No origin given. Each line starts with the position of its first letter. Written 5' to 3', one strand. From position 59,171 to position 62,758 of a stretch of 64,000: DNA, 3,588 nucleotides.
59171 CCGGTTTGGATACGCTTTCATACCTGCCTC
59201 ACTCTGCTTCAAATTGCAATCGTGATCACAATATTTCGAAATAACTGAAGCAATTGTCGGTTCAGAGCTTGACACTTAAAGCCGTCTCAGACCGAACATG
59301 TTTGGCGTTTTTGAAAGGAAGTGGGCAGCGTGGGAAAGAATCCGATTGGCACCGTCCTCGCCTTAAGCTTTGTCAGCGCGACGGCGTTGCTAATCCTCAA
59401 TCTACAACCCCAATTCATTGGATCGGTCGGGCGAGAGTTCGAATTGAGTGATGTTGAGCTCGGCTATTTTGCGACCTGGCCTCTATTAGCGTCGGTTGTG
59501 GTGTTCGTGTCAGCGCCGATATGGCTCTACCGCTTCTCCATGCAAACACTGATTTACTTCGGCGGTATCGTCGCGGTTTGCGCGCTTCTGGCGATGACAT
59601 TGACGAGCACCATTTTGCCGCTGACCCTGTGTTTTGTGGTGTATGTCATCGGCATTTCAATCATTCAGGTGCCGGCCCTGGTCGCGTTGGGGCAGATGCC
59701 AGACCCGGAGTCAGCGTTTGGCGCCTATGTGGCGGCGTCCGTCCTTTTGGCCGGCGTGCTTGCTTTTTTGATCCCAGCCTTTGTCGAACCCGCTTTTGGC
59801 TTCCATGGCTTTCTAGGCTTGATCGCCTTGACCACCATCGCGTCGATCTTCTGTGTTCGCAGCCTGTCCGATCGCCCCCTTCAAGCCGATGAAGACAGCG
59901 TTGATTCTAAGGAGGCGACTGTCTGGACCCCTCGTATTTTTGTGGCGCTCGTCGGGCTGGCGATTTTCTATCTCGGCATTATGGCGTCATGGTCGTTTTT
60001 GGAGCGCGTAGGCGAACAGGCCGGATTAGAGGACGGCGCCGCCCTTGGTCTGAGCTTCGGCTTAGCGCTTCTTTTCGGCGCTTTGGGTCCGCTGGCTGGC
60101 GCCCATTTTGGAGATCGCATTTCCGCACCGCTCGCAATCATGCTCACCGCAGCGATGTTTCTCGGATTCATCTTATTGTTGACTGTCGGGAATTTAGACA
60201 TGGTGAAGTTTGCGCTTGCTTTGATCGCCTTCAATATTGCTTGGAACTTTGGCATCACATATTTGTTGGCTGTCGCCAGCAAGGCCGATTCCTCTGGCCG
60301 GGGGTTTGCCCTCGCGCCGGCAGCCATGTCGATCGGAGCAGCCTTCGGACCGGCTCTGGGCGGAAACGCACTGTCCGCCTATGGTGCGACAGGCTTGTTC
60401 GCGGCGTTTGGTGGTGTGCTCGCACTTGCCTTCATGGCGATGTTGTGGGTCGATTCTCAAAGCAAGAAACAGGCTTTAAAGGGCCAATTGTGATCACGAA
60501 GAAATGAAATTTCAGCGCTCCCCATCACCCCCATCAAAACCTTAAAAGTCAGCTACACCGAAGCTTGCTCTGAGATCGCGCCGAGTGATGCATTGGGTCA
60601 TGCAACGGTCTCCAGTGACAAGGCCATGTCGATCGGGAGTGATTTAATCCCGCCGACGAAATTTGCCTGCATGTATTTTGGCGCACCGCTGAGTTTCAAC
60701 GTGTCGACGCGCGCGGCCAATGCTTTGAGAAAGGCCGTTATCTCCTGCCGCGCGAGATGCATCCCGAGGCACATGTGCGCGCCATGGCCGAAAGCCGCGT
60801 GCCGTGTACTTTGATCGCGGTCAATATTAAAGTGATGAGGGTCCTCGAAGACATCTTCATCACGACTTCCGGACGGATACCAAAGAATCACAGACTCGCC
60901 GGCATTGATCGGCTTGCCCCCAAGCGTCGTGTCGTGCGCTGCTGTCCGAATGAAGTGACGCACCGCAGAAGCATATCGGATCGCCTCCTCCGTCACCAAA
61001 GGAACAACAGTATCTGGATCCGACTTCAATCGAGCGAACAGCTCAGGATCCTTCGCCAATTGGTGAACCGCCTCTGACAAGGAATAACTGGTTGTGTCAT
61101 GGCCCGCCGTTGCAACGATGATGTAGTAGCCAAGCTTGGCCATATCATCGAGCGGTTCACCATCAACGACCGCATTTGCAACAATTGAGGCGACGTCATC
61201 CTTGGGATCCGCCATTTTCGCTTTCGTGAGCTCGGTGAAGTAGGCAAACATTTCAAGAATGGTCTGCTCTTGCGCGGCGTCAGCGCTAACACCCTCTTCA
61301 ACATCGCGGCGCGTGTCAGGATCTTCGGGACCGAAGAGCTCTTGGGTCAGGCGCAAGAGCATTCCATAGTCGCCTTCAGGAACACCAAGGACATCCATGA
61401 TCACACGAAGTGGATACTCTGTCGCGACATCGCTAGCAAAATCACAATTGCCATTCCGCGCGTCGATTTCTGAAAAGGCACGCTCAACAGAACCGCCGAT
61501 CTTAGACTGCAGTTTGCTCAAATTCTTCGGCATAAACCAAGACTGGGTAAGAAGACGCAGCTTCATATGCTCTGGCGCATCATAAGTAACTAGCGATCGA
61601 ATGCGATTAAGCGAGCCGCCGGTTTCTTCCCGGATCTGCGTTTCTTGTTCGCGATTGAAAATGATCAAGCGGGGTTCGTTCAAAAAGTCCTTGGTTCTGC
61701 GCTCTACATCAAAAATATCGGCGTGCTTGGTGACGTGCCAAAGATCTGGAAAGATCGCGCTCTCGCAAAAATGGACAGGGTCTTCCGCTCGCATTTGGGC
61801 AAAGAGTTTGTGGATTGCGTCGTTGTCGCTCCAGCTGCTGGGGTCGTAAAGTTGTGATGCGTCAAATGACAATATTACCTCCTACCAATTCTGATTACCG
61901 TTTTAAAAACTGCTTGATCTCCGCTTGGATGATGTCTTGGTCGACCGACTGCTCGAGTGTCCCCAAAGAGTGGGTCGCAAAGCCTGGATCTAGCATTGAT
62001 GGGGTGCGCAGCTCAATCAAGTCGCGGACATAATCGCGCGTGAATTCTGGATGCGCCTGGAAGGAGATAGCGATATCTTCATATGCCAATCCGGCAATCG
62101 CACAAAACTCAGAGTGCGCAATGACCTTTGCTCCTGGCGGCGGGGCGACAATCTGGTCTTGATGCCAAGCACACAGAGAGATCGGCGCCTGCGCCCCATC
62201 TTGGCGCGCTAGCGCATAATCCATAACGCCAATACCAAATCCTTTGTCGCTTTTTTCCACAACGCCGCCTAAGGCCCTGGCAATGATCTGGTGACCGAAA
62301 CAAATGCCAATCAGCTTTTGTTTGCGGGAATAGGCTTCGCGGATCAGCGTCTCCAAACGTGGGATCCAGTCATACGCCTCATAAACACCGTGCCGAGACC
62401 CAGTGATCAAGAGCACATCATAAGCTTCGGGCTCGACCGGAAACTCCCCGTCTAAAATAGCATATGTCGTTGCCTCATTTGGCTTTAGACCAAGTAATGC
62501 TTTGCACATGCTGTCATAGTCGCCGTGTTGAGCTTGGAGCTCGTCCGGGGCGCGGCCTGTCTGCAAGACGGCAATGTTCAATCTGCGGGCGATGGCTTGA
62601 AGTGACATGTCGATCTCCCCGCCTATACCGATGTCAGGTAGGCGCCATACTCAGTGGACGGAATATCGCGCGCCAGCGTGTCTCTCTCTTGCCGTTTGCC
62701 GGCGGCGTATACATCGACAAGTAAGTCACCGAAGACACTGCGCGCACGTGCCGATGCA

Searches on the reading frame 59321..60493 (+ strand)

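Call 54: search_protein_families(library=pfam, proteins=[window:59321-60493:+])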
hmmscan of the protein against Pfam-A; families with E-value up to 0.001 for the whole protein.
window:59321-60493:+ (390 aa): 1 family
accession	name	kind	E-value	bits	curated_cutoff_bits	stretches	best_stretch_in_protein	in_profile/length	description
PF07690.21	MFS_1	-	4.1e-12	46.1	33.4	2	17-330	3-333/347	Major Facilitator Superfamily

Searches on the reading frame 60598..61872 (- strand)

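Call 54: search_protein_families(library=pfam, proteins=[window:60598-61872:-])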
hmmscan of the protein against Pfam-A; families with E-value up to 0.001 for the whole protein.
window:60598-61872:- (424 aa): 1 family
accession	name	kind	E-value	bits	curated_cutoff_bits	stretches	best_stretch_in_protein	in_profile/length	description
PF00067.27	p450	-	8.8e-24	84.5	22.8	1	224-384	238-427/462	Cytochrome P450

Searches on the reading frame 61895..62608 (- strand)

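Call 54: search_protein_families(library=pfam, proteins=[window:61895-62608:-])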
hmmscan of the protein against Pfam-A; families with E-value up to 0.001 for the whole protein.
window:61895-62608:- (237 aa): 2 families
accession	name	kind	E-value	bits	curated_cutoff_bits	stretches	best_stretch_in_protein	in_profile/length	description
PF00117.34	GATase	-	3.7e-13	50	22.8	1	62-190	42-174/190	Glutamine amidotransferase class-I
PF07722.19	Peptidase_C26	-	0.00038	20.7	20.5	0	87-118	96-127/219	Peptidase C26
